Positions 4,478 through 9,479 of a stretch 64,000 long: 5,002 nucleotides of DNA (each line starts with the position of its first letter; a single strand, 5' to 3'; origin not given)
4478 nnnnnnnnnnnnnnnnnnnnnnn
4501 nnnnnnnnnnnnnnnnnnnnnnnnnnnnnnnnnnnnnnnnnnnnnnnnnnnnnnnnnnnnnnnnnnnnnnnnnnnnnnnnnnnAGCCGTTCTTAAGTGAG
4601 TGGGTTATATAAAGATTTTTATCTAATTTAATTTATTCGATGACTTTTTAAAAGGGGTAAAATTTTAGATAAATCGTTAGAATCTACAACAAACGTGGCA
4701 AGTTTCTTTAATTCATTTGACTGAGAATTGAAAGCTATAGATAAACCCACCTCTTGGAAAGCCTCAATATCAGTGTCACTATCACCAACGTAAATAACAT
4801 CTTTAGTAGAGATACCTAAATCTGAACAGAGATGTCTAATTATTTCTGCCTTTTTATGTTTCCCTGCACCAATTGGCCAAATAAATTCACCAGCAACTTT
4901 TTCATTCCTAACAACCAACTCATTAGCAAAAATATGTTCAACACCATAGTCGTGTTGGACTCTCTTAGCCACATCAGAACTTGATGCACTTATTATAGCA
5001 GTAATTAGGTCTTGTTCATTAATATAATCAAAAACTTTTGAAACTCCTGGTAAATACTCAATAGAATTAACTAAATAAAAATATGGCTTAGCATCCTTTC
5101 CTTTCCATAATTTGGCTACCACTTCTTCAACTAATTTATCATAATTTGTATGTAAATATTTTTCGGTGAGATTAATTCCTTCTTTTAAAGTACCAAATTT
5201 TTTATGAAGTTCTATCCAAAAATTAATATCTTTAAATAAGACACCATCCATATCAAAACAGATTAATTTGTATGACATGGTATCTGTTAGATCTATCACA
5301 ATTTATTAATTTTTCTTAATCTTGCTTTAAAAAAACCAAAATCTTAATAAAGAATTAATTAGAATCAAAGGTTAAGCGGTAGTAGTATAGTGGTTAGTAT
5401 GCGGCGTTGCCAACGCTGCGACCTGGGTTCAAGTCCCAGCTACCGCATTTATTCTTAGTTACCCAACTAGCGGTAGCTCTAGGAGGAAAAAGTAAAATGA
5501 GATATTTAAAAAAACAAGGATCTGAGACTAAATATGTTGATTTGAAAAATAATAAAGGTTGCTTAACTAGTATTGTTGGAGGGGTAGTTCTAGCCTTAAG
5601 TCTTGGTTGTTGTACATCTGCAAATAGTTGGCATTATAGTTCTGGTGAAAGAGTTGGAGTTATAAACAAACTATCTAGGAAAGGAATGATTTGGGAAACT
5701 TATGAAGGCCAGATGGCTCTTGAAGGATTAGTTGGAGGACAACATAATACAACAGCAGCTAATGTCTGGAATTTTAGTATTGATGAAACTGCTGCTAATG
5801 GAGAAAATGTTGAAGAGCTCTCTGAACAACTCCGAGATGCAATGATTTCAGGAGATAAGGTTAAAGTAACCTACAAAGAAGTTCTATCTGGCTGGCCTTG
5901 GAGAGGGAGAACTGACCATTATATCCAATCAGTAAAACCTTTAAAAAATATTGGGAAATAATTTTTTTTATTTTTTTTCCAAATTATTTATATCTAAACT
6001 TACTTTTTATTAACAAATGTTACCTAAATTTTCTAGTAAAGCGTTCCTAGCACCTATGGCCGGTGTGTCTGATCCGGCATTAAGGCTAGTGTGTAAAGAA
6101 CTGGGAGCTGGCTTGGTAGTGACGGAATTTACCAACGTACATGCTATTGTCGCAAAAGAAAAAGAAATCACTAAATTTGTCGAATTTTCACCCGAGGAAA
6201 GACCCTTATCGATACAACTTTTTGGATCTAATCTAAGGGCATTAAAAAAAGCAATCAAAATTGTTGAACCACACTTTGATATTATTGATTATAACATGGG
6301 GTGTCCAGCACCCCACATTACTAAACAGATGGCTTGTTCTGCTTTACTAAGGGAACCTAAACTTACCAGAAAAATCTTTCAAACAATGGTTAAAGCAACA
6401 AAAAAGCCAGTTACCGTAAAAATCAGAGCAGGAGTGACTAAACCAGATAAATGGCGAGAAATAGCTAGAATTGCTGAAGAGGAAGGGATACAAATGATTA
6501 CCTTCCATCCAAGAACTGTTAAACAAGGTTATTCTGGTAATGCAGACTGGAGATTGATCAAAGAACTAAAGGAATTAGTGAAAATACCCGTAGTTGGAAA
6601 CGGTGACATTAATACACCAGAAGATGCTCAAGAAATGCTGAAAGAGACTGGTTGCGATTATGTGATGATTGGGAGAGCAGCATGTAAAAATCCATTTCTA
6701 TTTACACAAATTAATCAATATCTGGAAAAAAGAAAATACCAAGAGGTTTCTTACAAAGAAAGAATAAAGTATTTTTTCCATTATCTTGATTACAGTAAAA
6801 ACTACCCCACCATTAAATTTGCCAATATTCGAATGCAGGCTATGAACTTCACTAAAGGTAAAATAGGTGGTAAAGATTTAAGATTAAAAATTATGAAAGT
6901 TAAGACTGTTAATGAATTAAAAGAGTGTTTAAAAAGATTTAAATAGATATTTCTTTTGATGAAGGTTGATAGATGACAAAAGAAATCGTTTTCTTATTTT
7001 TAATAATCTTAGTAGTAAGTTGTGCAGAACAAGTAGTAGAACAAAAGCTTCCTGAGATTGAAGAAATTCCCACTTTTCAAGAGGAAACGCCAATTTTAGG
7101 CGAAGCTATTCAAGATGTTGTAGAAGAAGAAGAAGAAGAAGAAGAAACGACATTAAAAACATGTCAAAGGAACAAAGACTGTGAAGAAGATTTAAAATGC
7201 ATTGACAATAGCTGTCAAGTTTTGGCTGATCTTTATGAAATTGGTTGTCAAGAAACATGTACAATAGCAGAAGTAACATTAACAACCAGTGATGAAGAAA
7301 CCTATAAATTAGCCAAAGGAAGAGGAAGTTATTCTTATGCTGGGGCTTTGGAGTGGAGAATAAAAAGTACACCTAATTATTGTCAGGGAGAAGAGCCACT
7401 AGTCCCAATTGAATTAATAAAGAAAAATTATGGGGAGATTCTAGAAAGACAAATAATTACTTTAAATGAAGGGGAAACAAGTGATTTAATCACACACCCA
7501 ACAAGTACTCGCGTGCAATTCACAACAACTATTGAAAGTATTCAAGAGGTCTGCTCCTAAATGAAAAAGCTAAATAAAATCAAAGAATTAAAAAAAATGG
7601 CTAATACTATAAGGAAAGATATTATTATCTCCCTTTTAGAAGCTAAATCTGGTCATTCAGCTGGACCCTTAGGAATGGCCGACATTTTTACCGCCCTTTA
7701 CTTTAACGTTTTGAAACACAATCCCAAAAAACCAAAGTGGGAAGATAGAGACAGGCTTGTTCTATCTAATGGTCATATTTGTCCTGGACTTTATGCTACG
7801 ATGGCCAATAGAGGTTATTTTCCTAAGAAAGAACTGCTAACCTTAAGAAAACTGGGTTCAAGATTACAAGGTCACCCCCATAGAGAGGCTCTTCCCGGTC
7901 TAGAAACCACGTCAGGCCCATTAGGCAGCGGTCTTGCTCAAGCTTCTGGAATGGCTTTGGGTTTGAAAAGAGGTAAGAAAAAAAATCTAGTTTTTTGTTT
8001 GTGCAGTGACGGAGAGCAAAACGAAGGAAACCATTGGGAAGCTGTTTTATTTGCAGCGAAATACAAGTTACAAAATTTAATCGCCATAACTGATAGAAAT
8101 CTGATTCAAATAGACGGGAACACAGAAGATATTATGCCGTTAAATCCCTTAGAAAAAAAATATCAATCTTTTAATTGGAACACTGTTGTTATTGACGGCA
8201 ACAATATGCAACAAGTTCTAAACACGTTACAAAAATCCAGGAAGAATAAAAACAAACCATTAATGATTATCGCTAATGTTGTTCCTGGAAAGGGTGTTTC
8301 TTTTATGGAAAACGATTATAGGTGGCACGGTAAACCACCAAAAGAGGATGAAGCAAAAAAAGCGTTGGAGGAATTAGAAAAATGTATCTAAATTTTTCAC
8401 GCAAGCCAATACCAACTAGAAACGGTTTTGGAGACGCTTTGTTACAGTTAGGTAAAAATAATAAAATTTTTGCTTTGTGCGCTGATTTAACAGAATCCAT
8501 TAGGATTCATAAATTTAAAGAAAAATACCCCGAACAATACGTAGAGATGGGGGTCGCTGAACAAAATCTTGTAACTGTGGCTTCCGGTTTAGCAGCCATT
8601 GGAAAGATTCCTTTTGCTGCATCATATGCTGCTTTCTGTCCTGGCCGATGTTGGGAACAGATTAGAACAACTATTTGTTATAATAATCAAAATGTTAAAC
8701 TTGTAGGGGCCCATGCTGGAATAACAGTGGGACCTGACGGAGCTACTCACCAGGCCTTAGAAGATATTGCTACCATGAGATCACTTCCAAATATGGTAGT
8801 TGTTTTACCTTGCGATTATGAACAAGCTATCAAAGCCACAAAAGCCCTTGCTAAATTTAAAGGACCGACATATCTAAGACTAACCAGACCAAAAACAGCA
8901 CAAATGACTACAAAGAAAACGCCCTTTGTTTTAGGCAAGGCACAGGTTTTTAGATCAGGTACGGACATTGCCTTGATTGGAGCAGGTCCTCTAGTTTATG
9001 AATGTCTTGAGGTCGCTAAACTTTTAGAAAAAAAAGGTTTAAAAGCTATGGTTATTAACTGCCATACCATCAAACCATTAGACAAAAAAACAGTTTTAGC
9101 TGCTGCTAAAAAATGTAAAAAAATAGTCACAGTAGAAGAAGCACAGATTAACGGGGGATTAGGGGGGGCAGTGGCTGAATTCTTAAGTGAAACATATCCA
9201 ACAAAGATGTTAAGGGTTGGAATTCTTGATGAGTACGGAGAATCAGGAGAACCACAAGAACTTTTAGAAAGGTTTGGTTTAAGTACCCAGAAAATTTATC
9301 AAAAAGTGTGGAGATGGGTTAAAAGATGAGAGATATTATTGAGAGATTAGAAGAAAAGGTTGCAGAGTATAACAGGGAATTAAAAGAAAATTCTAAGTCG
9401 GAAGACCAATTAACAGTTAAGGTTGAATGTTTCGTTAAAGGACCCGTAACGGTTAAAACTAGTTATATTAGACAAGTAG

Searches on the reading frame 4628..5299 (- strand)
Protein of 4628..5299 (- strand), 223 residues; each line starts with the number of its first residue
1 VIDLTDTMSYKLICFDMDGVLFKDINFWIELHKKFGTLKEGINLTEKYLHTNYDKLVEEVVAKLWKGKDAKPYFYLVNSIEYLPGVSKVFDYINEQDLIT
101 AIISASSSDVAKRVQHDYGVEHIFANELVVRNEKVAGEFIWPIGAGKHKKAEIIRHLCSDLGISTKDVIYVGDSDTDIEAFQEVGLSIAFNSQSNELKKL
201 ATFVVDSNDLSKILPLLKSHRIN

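Call 65: search_protein_families(library=pfam, proteins=[window:4628-5299:-], max_evalue=0.001)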
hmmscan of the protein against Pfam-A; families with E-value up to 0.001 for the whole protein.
window:4628-5299:- (223 aa): 6 families
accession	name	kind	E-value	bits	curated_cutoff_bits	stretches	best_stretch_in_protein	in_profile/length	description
PF00702.32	Hydrolase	-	9.1e-16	59.3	26.4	1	10-185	1-191/191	haloacid dehalogenase-like hydrolase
PF08282.18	Hydrolase_3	-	6.4e-15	56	20.9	1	103-209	146-247/255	haloacid dehalogenase-like hydrolase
PF13419.12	HAD_2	-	1.6e-13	51.6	23.8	1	13-188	1-175/178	Haloacid dehalogenase-like hydrolase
PF12710.13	HAD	-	6.3e-13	50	27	1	14-181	2-188/189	haloacid dehalogenase-like hydrolase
PF06888.18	Put_Phosphatase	-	0.00042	20.2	27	0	12-126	2-118/234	Putative Phosphatase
PF13242.12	Hydrolase_like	-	0.00068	19.9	22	0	152-188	8-45/75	HAD-hyrolase-like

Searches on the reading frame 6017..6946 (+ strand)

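Call 65: search_protein_families(library=pfam, proteins=[window:6017-6946:+], max_evalue=0.001)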
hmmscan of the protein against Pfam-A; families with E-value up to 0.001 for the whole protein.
window:6017-6946:+ (309 aa): 6 families
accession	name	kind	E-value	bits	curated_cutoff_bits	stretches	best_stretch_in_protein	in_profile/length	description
PF01207.24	Dus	-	5.9e-75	252.7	20.4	1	11-305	2-302/311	Dihydrouridine synthase (Dus)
PF01180.27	DHO_dh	-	2.3e-12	47.2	27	1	51-238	83-289/291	Dihydroorotate dehydrogenase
PF00724.26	Oxidored_FMN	-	3.2e-06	27.1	27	1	149-238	260-341/342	NADH:flavin oxidoreductase / NADH oxidase family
PF00977.27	His_biosynth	-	1e-05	25.5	23.6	1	149-238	34-121/228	Histidine biosynthesis protein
PF04131.20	NanE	-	1.2e-05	25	27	1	169-224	125-178/192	Putative N-acetylmannosamine-6-phosphate epimerase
PF03460.22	NIR_SIR_ferr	-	0.00031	20.9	24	0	132-166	12-46/69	Nitrite/Sulfite reductase ferredoxin-like half domain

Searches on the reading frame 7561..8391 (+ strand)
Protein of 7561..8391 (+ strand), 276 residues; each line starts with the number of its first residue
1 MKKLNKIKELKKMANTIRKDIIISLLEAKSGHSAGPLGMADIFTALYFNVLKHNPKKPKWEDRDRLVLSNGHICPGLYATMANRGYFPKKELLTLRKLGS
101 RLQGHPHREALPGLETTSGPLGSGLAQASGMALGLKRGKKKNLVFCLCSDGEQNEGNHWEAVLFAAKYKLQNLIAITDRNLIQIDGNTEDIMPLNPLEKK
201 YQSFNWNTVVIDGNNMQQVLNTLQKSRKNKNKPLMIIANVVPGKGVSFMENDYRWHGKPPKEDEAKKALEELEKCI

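Call 65: search_protein_families(library=pfam, proteins=[window:7561-8391:+], max_evalue=0.001)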
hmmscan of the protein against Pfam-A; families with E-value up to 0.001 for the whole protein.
window:7561-8391:+ (276 aa): 3 families
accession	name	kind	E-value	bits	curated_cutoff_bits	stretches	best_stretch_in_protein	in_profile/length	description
PF00456.26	Transketolase_N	-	6.2e-57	193.5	22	1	11-269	3-272/334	Transketolase, thiamine diphosphate binding domain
PF13292.11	DXP_synthase_N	-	1.1e-10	41.8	21.2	1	6-186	14-177/274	1-deoxy-D-xylulose-5-phosphate synthase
PF00676.26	E1_dh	-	1e-08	35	22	1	97-236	80-220/300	Dehydrogenase E1 component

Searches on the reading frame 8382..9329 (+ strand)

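Call 65: search_protein_families(library=pfam, proteins=[window:8382-9329:+], max_evalue=0.001)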
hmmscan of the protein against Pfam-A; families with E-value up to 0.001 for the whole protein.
window:8382-9329:+ (315 aa): 4 families
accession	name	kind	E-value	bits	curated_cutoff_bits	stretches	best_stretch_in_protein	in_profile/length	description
PF02779.29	Transket_pyr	-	2.9e-36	125.2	27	1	9-172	2-172/174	Transketolase, pyrimidine binding domain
PF02780.25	Transketolase_C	-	3e-33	114.8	25.9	1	185-305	1-124/124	Transketolase, C-terminal domain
PF22613.1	Transketolase_C_1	-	1.9e-06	28.5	27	1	192-300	10-112/113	Transketolase-like TK C-terminal domain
PF17147.9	PFOR_II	-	6.7e-05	23.6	27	1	195-269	2-76/102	Pyruvate:ferredoxin oxidoreductase core domain II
